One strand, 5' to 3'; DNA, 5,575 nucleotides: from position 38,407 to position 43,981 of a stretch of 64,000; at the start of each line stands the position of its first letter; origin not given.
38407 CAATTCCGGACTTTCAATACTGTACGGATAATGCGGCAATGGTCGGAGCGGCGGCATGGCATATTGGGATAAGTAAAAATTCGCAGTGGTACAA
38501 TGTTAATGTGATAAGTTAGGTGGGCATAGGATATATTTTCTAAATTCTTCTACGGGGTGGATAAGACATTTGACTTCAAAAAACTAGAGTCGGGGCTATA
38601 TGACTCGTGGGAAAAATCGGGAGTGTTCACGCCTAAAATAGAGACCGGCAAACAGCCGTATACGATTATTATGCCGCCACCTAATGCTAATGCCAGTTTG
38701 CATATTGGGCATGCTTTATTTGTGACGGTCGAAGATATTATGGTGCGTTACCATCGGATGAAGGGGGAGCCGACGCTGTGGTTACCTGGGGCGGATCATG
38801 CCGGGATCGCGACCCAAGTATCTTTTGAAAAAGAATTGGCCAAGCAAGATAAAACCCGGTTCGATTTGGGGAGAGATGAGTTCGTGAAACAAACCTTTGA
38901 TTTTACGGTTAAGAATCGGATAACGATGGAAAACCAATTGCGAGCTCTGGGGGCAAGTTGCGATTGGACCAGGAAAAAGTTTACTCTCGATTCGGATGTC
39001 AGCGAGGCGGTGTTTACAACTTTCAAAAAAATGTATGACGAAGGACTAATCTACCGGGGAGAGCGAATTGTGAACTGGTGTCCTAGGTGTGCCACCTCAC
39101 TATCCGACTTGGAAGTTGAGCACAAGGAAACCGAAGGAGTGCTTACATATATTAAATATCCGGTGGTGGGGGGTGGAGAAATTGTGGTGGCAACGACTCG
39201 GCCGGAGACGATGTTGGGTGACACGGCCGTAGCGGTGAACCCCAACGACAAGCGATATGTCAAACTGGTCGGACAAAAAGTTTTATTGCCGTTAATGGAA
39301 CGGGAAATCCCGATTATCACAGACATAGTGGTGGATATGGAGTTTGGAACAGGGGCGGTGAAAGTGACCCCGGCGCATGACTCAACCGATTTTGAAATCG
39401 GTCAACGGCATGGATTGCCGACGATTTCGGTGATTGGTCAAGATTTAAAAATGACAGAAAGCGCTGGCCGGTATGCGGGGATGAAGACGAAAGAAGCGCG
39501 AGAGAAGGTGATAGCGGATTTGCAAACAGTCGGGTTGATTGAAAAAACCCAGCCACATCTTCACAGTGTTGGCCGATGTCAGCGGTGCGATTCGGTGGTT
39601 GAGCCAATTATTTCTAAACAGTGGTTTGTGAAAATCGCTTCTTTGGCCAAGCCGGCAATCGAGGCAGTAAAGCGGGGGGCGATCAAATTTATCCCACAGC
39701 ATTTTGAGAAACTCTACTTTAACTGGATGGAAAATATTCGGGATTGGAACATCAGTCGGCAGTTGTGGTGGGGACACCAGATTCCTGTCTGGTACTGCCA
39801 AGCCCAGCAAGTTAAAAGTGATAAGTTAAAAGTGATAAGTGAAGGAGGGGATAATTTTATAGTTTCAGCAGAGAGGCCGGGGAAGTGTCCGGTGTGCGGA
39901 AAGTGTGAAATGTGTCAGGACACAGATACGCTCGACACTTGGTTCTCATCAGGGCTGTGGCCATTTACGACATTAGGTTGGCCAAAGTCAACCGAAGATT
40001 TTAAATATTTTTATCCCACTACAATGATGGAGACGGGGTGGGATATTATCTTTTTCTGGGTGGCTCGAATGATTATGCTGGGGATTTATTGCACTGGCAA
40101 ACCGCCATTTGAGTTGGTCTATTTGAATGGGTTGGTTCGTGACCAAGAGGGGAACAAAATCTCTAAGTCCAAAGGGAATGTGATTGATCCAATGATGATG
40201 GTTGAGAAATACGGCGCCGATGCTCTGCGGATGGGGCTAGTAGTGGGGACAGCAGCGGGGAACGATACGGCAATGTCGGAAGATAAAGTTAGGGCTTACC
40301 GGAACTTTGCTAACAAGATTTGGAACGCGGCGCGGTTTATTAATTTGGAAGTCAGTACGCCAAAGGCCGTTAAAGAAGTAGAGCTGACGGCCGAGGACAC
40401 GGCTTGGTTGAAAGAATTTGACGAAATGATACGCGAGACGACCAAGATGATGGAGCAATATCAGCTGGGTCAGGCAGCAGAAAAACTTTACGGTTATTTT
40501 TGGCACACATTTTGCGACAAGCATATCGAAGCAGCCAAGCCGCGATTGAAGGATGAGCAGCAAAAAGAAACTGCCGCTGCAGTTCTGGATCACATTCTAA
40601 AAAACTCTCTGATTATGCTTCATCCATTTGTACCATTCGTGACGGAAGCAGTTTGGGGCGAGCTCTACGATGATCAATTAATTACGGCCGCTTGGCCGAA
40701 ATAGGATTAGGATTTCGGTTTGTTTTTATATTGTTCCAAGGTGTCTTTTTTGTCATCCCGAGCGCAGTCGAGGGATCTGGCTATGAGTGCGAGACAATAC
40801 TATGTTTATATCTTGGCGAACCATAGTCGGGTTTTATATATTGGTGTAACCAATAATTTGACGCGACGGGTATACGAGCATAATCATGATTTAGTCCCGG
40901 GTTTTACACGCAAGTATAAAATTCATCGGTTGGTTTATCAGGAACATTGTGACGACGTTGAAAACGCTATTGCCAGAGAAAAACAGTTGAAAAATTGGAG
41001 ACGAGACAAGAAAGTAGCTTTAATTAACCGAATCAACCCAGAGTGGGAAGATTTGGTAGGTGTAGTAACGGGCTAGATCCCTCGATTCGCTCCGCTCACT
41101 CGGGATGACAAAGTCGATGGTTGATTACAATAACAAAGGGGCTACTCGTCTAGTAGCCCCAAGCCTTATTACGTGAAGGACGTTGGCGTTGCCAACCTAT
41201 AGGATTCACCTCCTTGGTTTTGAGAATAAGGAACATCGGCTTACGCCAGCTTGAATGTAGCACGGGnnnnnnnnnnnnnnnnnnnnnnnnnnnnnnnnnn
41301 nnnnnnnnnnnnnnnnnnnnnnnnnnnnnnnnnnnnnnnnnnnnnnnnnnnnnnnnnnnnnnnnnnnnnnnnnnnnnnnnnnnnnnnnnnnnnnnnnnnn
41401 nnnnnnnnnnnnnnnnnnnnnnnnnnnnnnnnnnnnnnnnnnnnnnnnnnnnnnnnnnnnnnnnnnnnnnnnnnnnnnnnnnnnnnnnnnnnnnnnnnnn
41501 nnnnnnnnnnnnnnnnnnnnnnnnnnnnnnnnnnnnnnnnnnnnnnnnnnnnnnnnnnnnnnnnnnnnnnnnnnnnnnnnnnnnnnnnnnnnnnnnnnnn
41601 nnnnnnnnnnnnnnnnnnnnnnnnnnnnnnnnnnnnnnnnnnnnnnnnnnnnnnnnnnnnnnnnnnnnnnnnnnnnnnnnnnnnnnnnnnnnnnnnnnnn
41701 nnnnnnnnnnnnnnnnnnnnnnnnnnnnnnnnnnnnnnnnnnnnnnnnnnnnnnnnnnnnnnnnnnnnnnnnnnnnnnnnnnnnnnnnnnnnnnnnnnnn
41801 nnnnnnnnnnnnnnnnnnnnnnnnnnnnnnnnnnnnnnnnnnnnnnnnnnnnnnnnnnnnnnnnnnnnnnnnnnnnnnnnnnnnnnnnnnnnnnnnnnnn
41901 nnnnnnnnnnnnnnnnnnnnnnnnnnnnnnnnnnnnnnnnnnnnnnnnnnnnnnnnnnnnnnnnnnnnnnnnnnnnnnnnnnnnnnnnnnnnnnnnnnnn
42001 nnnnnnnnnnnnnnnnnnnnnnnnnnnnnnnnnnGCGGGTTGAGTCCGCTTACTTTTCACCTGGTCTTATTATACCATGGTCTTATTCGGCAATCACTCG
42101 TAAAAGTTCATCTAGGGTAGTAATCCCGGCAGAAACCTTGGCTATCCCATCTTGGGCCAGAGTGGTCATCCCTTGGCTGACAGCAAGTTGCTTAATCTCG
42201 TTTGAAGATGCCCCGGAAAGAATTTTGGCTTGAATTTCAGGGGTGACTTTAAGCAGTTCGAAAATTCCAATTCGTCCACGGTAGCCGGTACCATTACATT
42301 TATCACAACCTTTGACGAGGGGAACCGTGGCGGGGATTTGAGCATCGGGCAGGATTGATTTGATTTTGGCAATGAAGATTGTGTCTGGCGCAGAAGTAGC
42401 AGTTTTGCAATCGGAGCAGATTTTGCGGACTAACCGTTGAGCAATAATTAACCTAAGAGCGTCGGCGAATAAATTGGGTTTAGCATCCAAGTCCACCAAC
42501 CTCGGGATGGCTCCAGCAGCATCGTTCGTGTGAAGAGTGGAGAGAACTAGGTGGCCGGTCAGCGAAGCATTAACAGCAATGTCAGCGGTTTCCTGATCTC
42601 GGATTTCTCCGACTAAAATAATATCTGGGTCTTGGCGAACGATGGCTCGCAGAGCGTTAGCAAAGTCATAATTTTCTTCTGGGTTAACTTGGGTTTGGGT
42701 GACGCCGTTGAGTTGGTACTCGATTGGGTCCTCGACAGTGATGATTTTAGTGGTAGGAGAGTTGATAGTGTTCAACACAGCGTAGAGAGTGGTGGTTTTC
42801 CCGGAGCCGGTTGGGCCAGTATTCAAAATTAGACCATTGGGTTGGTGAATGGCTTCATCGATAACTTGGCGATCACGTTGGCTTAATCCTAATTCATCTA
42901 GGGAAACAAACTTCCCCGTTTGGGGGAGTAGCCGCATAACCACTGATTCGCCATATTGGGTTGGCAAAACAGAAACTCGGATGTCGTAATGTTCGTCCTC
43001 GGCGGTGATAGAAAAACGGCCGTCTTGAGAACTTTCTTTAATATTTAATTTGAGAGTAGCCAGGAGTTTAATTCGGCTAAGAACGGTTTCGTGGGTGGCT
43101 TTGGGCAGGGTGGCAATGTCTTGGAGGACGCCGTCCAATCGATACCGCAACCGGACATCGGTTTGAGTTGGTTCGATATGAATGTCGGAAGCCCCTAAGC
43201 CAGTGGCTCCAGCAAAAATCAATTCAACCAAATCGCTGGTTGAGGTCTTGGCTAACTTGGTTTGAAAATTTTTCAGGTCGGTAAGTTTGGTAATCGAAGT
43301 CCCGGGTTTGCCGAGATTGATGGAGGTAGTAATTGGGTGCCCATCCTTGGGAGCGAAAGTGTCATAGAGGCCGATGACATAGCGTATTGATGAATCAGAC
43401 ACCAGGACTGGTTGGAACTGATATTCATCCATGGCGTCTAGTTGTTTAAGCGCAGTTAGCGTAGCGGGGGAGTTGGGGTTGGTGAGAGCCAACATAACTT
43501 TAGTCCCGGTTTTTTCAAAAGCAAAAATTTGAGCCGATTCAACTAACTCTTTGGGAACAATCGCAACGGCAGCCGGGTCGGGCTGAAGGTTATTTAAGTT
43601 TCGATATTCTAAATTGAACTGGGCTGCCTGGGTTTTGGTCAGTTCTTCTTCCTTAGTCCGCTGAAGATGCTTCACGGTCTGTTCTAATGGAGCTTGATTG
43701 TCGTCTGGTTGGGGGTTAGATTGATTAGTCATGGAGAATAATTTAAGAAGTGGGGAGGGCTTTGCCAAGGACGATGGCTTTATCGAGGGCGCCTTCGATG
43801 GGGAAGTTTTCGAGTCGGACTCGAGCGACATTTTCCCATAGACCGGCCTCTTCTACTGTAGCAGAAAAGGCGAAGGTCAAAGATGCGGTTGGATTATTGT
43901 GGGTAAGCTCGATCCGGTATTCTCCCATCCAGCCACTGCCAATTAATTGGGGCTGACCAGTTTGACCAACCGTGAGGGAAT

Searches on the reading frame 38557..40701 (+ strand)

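Call 10: search_protein_families(library=pfam, proteins=[window:38557-40701:+], max_evalue=0.01)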
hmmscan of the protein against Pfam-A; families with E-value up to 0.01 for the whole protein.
window:38557-40701:+ (715 aa): 4 families
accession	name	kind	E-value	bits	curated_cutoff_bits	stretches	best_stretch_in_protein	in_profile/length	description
PF00133.28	tRNA-synt_1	-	5.8e-139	463.9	22.7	1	14-573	2-413/414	tRNA synthetases class I (I, L, M and V)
PF08264.19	Anticodon_1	-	5.5e-26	91.6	25.1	1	617-715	4-106/148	Anticodon-binding domain of tRNA ligase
PF09334.17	tRNA-synt_1g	-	1.2e-23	84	20.1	3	40-188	6-136/391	tRNA synthetases class I (M)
PF13603.12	tRNA-synt_1_2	-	1.2e-11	44.9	25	1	238-298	85-145/185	Leucyl-tRNA synthetase, editing domain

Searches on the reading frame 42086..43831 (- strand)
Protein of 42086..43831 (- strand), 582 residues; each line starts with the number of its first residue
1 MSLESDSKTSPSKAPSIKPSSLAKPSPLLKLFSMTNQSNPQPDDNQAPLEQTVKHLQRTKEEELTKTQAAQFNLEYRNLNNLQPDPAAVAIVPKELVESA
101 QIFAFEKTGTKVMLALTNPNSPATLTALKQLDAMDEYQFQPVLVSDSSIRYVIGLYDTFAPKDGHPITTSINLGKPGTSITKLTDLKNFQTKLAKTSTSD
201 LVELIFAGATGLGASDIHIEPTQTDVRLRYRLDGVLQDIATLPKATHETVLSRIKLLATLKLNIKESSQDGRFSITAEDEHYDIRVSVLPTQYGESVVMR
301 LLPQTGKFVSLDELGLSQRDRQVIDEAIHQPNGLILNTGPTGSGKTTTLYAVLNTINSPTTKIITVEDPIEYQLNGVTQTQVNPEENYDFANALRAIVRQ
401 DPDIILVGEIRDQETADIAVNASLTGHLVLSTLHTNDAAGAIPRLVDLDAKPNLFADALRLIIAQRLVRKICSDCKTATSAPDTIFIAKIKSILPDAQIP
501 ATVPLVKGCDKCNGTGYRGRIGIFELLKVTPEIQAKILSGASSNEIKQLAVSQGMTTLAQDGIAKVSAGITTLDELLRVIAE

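Call 9: search_protein_families(library=pfam, proteins=[window:42086-43831:-], max_evalue=0.01)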
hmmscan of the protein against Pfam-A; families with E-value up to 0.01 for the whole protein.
window:42086-43831:- (582 aa): 6 families
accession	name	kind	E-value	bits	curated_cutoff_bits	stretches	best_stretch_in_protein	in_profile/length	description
PF00437.27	T2SSE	-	6.1e-120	400.7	24.9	1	200-578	10-370/370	Type II/IV secretion system protein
PF05157.20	MshEN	-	2e-07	31.3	23.1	1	72-154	1-81/90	MshEN domain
PF13604.12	AAA_30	-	0.0026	17.9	27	1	316-363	2-49/191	AAA domain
PF00004.35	AAA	-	0.0075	17.2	21.2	0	336-410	2-66/131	ATPase family associated with various cellular activities (AAA)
PF13401.12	AAA_22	-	0.0086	16.8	27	0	331-365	4-40/130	AAA domain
PF16796.11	Microtub_bd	-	0.0097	16.3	27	0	321-365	80-125/155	Microtubule binding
